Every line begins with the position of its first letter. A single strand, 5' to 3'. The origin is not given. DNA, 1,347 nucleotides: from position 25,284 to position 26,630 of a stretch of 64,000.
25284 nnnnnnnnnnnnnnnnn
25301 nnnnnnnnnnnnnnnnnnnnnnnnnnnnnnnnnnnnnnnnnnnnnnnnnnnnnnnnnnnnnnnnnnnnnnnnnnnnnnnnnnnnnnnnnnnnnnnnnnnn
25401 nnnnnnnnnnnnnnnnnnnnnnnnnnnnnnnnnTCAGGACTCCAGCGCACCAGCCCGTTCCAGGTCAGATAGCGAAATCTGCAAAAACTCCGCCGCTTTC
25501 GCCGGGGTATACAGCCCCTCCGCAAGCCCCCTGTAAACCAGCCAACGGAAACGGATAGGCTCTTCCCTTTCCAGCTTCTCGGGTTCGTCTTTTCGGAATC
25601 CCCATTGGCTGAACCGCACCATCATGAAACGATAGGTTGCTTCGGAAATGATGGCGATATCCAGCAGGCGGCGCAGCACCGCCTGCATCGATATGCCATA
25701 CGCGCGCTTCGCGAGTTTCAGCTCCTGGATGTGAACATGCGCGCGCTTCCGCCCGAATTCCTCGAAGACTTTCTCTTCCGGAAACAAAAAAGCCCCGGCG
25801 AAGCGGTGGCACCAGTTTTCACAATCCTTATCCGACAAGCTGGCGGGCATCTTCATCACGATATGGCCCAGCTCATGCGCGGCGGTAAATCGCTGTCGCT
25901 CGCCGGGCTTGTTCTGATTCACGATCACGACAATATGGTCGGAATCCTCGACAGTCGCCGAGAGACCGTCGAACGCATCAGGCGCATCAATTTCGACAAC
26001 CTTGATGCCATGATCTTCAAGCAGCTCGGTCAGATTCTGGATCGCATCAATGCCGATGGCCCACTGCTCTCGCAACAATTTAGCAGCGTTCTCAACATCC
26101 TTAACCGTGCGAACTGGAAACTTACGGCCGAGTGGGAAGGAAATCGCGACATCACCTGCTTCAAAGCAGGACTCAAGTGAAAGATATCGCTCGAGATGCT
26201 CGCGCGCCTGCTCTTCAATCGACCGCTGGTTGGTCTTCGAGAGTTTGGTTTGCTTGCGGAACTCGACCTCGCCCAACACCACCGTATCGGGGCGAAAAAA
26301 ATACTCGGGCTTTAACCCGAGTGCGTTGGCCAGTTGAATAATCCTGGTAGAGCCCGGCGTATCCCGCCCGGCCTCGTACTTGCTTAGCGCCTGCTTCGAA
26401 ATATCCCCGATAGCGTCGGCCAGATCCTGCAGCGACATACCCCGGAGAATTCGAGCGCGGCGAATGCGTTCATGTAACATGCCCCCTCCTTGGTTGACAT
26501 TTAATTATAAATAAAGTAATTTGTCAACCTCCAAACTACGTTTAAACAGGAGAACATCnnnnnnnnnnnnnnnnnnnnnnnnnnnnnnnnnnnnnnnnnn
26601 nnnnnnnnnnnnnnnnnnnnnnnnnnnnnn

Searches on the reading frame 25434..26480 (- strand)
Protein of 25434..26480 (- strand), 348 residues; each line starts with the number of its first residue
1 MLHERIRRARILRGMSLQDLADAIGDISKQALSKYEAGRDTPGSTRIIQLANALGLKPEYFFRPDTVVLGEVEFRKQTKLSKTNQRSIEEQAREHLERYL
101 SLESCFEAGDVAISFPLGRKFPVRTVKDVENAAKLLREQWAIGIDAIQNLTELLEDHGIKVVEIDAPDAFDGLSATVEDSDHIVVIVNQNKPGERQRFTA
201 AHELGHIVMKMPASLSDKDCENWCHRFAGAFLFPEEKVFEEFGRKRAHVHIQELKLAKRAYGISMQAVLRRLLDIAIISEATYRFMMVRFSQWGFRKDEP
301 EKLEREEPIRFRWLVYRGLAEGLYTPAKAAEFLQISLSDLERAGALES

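Call 30: search_protein_families(library=pfam, proteins=[window:25434-26480:-], max_evalue=0.0001)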
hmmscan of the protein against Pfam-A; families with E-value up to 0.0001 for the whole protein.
window:25434-26480:- (348 aa): 4 families
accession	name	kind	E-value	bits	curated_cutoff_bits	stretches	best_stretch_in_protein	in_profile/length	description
PF01381.28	HTH_3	-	1.1e-15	57.9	23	1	6-61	1-55/55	Helix-turn-helix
PF06114.19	Peptidase_M78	-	1.2e-14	54.7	22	1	155-272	2-122/123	IrrE N-terminal-like domain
PF12844.13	HTH_19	-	2.4e-09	37.4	30.2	1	4-62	2-59/64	Helix-turn-helix domain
PF13560.12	HTH_31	-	2.5e-08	34.6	27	1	5-58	5-58/64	Helix-turn-helix domain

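Call 84: search_protein_families(library=padloc, proteins=[window:25434-26480:-], max_evalue=0.00001)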
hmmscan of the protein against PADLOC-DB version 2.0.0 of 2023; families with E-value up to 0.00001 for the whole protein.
window:25434-26480:- (348 aa): 18 families
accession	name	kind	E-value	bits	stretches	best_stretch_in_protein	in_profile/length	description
PDLC03949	RmrA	-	1e-59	200.3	1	4-341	5-330/363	-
PDLC03944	RmrA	-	6.4e-50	168.3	1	4-300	9-308/384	-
PDLC03947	RmrA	-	3.1e-45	152.7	1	2-345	12-362/383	-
PDLC03954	RmrA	-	3.9e-45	152.4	1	4-308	13-325/380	-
PDLC03948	RmrA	-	4e-45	152.4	1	4-344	11-360/397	-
PDLC03946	RmrA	-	1.7e-44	150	1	3-341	4-332/357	-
PDLC03951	RmrA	-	4.4e-41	139.2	1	4-346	11-358/400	-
PDLC03953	RmrA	-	4.9e-41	139.2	1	3-328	7-336/373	-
PDLC03952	RmrA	-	5.8e-39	132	1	3-342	24-373/395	-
PDLC03943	RmrA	-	1.2e-35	121.3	1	6-306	7-305/370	-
PDLC03955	RmrA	-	8.5e-35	118.7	1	5-306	24-319/371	-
PDLC03945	RmrA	-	1e-33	115.1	1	4-340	5-360/394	-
PDLC03950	RmrA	-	2.3e-33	113.7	1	4-320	5-323/369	-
PDLC03956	RmrA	-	5.1e-33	112.7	1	4-301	11-312/399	-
PDLC04141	capP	-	7e-19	66.3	1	131-276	7-154/242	capP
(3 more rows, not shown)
